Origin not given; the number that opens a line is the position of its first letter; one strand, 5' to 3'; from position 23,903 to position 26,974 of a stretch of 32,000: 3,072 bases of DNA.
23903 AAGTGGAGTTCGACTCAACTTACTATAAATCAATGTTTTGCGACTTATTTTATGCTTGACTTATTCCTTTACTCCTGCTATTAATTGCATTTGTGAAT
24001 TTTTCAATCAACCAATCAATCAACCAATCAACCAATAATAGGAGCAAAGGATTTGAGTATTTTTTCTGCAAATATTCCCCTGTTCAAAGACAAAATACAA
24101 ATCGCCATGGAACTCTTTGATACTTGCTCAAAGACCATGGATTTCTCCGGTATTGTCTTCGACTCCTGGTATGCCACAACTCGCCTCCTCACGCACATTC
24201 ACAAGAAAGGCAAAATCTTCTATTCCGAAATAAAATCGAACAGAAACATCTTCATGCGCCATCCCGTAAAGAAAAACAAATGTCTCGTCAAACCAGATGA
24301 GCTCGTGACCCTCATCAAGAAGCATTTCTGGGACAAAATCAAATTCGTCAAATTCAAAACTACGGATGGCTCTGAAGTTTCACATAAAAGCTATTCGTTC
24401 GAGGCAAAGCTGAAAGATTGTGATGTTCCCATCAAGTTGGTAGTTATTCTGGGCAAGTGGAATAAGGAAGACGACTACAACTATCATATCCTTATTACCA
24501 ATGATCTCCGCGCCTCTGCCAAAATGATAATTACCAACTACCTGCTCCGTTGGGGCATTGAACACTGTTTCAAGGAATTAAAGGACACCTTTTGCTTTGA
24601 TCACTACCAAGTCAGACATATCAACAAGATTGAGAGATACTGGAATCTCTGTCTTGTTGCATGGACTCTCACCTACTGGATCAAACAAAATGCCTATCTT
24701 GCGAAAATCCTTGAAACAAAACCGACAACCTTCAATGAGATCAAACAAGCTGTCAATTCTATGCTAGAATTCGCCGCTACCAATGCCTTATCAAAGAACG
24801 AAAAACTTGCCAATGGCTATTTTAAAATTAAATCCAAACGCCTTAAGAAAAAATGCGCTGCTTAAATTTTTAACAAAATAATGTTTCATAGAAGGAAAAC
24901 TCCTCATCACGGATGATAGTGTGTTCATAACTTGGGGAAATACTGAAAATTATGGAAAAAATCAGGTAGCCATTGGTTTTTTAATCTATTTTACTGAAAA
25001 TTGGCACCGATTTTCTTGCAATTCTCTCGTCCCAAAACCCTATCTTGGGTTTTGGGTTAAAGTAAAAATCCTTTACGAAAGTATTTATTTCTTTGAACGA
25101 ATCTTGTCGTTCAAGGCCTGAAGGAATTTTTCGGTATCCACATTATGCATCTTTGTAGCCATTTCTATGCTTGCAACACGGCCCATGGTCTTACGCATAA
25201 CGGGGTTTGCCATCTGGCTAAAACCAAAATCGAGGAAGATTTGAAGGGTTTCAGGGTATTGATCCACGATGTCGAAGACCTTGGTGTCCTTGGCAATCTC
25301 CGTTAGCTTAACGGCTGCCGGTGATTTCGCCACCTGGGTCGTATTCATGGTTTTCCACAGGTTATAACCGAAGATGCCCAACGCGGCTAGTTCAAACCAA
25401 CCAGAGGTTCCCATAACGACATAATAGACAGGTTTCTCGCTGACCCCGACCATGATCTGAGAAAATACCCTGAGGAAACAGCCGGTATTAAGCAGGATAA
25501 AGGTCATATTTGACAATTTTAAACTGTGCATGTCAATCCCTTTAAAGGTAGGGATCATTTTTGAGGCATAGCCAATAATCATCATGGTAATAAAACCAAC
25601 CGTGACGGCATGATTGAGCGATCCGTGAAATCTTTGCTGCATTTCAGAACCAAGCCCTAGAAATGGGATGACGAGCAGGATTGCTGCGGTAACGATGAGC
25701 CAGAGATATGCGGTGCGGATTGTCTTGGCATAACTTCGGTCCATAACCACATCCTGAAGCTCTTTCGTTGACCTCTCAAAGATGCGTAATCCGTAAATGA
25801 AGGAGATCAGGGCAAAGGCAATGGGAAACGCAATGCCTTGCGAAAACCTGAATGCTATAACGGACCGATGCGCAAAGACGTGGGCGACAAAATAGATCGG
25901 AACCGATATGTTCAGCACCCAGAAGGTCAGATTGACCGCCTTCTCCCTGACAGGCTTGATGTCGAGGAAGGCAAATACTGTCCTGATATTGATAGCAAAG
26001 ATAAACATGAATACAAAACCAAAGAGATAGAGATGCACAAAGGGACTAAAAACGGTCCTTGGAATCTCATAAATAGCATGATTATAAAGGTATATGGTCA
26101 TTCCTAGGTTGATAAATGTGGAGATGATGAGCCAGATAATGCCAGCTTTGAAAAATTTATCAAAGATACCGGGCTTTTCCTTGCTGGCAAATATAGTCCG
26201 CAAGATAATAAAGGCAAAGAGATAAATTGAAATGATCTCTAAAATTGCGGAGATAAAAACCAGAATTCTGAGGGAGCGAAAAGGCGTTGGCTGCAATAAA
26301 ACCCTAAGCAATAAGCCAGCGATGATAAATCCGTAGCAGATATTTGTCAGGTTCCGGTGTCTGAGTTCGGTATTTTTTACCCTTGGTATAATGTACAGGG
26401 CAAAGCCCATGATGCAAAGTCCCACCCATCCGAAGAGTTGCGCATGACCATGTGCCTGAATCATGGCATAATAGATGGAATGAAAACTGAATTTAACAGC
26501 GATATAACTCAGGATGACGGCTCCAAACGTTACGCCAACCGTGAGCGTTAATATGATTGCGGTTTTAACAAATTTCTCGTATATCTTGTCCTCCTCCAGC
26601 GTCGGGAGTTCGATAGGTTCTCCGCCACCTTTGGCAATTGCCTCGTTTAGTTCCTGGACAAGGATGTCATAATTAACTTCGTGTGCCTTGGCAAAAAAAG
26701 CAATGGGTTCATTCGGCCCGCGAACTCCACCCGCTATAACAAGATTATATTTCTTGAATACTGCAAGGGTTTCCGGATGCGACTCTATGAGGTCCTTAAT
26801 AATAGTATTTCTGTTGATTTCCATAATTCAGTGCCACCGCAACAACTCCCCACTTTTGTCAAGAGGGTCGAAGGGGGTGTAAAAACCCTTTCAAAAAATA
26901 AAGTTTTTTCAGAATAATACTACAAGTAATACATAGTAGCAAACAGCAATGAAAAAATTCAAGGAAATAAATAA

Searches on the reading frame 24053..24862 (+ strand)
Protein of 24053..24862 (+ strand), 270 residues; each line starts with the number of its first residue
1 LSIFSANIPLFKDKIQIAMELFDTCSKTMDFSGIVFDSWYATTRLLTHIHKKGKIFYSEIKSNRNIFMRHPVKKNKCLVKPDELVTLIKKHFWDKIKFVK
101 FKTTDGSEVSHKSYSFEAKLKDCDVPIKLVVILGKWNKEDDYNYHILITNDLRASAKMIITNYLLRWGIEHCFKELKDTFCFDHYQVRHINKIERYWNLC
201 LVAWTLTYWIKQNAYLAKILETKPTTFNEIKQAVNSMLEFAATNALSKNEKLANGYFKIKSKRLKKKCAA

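Call 51: search_protein_families(library=ncbifam, proteins=[window:24053-24862:+], max_evalue=0.001)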
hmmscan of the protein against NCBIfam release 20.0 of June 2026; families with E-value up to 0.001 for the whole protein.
window:24053-24862:+ (270 aa): 10 families
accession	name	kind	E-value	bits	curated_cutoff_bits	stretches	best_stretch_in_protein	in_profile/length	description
NF033540.2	transpos_IS701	equivalog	1.4e-25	90.4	150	1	11-207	161-359/363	IS701 family transposase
NF049999.1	transpos_IS701_3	equivalog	7.1e-20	71.3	170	1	12-220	158-371/412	IS701 family transposase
NF049921.1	transpos_IS701_2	equivalog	1.8e-17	63.7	250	1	14-229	127-308/318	IS701 family transposase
NF033592.1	transpos_IS4_1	equivalog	4.4e-15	55.6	115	1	23-191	168-312/332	IS4 family transposase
NF049925.1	transpos_IS4_4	equivalog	1.8e-14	53.4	250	1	12-212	190-372/449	IS4 family transposase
NF041680.1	transp_NF041680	equivalog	3.2e-08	33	440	1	32-206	175-364/439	NF041680 family putative transposase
NF033559.2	transpos_IS1634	equivalog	9.9e-07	28.1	100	1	143-218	359-434/483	IS1634 family transposase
NF033590.1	transpos_IS4_3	equivalog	1.5e-06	27.5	160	1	139-233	249-345/405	IS4 family transposase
NF033591.1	transpos_IS4_2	equivalog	1.6e-06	27.5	152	1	126-218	191-288/340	IS4 family transposase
NF033539.1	transpos_IS1380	equivalog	1.5e-05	23.8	180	1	88-221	250-384/419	IS1380 family transposase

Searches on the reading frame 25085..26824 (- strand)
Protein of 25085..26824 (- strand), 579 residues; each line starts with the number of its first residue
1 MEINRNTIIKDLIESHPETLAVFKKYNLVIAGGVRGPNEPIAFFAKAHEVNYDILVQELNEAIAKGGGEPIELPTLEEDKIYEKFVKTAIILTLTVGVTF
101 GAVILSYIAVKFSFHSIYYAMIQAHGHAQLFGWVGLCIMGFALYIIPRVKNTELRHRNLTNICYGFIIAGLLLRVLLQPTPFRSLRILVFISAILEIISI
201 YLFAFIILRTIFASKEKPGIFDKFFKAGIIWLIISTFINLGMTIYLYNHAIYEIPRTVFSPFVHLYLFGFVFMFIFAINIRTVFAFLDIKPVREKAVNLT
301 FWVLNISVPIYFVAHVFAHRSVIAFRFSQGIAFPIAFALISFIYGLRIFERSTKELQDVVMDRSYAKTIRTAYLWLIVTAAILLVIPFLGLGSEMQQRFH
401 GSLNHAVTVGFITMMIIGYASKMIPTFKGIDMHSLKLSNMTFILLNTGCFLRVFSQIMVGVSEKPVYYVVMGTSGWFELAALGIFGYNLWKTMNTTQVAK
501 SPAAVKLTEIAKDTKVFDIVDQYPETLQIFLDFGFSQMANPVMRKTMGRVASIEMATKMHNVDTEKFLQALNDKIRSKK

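Call 34: find_encoding_contigs(protein=window:25085-26824:-, flank=10000, max_places=6)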
Protein window:25085-26824:- (579 aa): 22 contigs read that carry it; 6 places shown.
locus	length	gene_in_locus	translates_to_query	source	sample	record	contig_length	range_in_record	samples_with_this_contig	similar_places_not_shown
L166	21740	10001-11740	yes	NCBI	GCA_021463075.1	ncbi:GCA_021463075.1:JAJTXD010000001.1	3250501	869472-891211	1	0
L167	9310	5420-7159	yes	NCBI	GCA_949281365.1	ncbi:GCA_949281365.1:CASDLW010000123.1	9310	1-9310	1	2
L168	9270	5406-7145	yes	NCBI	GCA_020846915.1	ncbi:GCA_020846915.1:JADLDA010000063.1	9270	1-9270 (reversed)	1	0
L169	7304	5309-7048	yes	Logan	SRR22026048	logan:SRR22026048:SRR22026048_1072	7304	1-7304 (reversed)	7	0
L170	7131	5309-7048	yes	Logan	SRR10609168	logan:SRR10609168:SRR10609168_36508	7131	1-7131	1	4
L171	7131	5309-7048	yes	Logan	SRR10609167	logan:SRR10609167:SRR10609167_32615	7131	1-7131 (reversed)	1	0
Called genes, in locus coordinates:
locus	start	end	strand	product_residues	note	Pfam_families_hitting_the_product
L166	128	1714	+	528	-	PF04966:OprB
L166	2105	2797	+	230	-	PF00034:Cytochrom_C (faint)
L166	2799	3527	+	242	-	PF01545:Cation_efflux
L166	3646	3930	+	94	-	PF19991:HMA_2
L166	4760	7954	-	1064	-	PF00515:TPR_1 (faint), PF07719:TPR_2 (faint), PF12895:ANAPC3 (faint), PF13181:TPR_8 (faint), PF13414:TPR_11 (faint), PF13428:TPR_14 (faint), PF13432:TPR_16 (faint), PF14559:TPR_19 (faint), +1 more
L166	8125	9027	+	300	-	PF01565:FAD_binding_4, PF02873:MurB_C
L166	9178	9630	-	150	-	PF04969:CS (weak), PF00011:HSP20, PF17886:ArsA_HSP20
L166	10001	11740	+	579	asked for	PF00115:COX1, PF05940:NnrS (weak), PF08984:DUF1858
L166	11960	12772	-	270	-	PF04693:DDE_Tnp_2, PF01609:DDE_Tnp_1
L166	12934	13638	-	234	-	-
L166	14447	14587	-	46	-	-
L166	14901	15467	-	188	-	PF00753:Lactamase_B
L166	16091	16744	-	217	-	-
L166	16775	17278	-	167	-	-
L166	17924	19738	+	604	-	PF00005:ABC_tran, PF02463:SMC_N (faint), PF03193:RsgA_GTPase (faint), PF13191:AAA_16 (faint), PF13476:AAA_23 (faint), PF12848:ABC_tran_Xtn, PF00005:ABC_tran, PF16326:ABC_tran_CTD, +3 more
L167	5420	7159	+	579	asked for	PF00115:COX1, PF05940:NnrS (weak), PF08984:DUF1858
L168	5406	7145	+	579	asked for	PF00115:COX1, PF05940:NnrS (weak), PF08984:DUF1858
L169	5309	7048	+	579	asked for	PF00115:COX1, PF05940:NnrS (weak), PF08984:DUF1858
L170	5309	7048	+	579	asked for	PF00115:COX1, PF05940:NnrS (weak), PF08984:DUF1858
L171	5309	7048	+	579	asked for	PF00115:COX1, PF05940:NnrS (weak), PF08984:DUF1858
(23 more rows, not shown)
